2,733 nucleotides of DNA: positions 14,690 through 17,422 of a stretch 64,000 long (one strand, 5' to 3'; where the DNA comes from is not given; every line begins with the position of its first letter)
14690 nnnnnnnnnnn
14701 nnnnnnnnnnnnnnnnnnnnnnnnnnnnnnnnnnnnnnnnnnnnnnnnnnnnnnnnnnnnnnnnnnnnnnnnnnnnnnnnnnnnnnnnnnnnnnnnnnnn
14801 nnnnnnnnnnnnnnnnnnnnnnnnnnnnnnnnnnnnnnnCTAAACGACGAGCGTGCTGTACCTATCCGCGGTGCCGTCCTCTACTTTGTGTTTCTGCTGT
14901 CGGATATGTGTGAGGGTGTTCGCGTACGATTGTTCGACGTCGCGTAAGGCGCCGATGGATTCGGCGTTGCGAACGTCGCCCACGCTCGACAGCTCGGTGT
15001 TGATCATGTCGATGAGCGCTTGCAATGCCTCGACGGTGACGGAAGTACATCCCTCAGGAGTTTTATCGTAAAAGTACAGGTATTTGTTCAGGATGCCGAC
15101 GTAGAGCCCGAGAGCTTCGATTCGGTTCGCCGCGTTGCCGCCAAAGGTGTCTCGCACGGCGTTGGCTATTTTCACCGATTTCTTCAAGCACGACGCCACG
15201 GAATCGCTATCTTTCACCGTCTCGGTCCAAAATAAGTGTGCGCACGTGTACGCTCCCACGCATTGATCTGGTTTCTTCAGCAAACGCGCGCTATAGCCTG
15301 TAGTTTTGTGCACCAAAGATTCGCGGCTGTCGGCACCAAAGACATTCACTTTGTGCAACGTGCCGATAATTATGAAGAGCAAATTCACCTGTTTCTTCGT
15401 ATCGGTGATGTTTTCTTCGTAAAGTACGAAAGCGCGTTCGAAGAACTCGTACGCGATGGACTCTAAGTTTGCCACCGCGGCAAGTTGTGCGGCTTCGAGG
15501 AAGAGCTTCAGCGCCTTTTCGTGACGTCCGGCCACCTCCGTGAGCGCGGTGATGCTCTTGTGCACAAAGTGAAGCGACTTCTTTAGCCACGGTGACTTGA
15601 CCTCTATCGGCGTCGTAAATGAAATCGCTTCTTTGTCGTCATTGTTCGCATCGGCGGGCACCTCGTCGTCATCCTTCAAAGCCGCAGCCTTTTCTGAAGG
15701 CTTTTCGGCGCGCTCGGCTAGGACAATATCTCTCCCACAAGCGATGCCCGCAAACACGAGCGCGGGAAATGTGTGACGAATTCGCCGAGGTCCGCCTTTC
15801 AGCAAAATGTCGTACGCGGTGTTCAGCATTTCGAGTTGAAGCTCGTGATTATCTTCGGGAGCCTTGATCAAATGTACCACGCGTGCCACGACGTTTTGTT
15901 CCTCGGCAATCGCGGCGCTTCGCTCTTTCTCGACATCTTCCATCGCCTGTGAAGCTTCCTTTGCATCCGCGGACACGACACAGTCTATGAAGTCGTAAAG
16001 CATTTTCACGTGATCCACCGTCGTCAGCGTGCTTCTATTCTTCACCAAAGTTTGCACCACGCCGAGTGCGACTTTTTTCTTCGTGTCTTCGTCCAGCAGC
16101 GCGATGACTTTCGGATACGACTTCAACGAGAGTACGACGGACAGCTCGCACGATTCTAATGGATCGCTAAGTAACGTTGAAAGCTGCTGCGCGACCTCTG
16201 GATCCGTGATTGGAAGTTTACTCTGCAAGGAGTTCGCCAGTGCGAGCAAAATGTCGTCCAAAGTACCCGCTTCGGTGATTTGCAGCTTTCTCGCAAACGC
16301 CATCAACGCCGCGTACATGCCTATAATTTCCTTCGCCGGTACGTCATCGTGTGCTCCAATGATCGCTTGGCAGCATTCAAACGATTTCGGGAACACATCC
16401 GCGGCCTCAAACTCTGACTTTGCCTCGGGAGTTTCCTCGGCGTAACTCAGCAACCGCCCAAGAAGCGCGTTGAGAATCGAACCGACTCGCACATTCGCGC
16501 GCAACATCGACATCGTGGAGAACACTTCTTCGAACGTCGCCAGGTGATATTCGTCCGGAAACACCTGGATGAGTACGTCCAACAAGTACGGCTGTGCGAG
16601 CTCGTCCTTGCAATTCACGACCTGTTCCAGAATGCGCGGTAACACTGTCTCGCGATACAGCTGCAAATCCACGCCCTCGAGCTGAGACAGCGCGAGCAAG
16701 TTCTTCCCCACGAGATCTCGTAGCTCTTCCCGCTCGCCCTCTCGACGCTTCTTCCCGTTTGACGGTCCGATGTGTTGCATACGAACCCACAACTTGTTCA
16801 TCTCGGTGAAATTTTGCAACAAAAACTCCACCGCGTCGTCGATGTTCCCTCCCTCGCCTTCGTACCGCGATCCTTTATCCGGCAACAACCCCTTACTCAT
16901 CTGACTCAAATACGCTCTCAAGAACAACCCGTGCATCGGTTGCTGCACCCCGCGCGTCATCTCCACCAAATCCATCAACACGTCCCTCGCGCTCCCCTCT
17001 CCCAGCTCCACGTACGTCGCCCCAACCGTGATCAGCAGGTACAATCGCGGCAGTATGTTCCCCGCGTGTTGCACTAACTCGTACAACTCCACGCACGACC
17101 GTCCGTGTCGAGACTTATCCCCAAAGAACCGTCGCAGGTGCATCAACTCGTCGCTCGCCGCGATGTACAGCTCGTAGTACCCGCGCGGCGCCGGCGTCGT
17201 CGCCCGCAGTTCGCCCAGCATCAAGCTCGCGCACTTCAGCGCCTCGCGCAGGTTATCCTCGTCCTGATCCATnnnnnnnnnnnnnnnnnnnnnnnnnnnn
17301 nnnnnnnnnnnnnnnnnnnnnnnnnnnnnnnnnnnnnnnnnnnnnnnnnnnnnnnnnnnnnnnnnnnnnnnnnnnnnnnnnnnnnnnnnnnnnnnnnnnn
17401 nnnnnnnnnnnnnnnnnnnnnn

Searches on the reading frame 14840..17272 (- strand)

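Call 75: search_protein_families(library=pfam, proteins=[window:14840-17272:-], max_evalue=0.0001)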
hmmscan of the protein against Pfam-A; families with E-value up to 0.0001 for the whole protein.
window:14840-17272:- (810 aa): 1 family
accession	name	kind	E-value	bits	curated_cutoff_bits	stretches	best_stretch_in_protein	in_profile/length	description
PF03635.23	Vps35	-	5.2e-240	799.3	35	1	4-759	21-725/726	Vacuolar protein sorting-associated protein 35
